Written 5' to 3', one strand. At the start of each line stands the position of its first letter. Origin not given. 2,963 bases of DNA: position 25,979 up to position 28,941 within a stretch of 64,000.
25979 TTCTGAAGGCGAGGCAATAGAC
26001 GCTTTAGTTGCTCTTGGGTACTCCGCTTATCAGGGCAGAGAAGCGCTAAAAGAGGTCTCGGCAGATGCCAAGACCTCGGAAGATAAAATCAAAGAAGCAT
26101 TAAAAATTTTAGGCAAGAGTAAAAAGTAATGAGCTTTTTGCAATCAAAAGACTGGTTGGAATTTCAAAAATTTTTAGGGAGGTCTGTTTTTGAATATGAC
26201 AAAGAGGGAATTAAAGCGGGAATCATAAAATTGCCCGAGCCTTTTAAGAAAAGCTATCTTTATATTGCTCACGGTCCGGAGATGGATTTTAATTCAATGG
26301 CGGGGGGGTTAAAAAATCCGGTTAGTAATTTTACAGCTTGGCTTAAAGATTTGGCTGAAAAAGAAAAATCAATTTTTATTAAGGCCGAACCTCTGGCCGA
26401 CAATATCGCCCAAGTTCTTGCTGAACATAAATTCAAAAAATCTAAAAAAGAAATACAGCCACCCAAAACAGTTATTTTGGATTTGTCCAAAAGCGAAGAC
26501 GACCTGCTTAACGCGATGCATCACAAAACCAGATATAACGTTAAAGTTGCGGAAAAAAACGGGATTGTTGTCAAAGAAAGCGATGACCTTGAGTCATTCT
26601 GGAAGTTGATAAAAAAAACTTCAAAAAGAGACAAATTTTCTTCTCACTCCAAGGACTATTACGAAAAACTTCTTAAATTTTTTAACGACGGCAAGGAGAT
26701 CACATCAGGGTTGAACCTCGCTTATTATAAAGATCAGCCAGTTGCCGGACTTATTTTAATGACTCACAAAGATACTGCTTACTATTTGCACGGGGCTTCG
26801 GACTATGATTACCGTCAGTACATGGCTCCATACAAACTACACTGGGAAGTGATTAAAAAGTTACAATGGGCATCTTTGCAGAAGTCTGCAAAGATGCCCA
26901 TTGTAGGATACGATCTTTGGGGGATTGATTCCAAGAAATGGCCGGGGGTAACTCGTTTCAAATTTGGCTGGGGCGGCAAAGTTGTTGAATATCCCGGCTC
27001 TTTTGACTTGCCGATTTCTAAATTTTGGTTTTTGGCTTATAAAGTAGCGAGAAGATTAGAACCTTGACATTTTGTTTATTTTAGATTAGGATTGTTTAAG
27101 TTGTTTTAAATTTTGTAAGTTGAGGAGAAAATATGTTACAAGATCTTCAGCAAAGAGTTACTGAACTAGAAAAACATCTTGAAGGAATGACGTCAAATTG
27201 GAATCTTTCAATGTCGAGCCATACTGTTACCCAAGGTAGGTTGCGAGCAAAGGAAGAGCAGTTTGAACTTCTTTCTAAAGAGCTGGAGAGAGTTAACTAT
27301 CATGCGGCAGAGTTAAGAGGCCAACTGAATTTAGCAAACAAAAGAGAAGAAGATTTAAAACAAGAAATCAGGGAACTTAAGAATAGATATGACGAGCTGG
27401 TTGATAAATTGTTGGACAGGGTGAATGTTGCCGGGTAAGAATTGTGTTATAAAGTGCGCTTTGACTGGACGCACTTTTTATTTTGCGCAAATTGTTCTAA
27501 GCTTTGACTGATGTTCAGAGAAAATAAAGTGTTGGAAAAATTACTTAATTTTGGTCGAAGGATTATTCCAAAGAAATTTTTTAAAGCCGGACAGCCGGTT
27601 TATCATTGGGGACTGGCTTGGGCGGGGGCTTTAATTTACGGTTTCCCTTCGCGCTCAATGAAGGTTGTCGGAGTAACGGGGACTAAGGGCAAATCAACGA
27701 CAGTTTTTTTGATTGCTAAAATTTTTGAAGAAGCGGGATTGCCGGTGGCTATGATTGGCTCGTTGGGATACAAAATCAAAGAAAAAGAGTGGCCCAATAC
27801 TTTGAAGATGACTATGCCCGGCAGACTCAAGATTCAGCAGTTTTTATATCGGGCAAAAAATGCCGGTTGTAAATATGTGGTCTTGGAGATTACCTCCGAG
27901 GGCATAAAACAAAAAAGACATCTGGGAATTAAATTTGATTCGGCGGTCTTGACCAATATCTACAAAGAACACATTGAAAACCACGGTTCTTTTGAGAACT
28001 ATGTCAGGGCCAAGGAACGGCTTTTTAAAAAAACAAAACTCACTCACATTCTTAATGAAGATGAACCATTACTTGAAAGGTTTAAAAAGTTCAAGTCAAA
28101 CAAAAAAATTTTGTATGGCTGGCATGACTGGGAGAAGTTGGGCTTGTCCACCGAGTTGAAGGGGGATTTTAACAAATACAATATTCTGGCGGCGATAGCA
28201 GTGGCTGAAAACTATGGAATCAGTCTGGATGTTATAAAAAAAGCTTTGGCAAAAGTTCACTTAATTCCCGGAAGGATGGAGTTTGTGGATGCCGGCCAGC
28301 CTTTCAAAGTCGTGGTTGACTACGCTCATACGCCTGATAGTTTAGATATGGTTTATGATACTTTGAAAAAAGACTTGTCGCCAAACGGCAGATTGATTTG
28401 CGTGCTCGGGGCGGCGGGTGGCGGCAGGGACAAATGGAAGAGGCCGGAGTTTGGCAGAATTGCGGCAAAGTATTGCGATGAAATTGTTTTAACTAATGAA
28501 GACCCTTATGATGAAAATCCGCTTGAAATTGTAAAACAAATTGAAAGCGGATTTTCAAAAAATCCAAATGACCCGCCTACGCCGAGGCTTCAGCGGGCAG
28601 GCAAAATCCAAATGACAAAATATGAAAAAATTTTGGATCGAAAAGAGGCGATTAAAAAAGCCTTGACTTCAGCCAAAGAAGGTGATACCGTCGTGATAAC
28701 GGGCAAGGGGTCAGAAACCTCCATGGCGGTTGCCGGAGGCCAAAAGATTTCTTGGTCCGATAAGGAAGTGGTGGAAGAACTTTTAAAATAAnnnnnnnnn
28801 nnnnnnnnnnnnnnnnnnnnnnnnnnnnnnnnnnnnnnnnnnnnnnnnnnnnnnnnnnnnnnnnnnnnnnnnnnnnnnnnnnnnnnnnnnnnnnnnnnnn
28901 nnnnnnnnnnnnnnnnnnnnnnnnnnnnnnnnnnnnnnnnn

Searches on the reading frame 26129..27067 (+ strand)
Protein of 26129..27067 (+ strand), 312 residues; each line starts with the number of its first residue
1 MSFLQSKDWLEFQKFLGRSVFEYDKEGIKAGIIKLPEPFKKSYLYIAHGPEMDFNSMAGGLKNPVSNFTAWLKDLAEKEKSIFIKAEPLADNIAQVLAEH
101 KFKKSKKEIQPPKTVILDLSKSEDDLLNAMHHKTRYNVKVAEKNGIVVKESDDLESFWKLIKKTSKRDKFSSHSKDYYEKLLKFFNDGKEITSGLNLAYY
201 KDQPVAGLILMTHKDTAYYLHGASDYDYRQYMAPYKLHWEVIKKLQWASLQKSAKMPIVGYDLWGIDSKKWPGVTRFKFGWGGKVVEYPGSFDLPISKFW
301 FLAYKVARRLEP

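Call 31: search_protein_families(library=pfam, proteins=[window:26129-27067:+], max_evalue=0.0001)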
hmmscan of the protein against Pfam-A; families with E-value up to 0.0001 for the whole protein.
window:26129-27067:+ (312 aa): 2 families
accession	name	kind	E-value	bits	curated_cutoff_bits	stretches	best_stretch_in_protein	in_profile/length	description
PF02388.22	FemAB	-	1.6e-44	152.8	24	2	199-308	302-405/406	FemAB family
PF13480.13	Acetyltransf_6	-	1.5e-11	45.1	22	1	133-244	6-123/143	Acetyltransferase (GNAT) domain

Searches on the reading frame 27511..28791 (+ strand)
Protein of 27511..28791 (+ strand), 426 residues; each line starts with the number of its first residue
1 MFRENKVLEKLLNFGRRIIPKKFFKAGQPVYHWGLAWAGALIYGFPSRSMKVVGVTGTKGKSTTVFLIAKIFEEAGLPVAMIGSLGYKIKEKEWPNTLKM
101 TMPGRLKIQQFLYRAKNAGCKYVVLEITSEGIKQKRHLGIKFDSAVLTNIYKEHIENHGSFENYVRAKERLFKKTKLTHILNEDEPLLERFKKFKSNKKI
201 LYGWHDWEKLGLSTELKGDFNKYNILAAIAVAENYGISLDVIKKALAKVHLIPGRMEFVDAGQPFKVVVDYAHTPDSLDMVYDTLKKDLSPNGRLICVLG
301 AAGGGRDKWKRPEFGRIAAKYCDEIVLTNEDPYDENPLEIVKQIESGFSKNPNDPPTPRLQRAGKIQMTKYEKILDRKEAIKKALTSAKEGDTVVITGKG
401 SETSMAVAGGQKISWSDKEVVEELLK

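Call 31: search_protein_families(library=pfam, proteins=[window:27511-28791:+], max_evalue=0.0001)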
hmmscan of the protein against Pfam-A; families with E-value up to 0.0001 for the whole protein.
window:27511-28791:+ (426 aa): 2 families
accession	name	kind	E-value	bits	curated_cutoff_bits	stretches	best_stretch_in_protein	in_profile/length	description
PF08245.18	Mur_ligase_M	-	7.7e-38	130.9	24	1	55-203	1-146/200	Mur ligase middle domain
PF02875.26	Mur_ligase_C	-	8.3e-28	98.2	28.4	1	254-400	1-127/127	Mur ligase, glutamate ligase domain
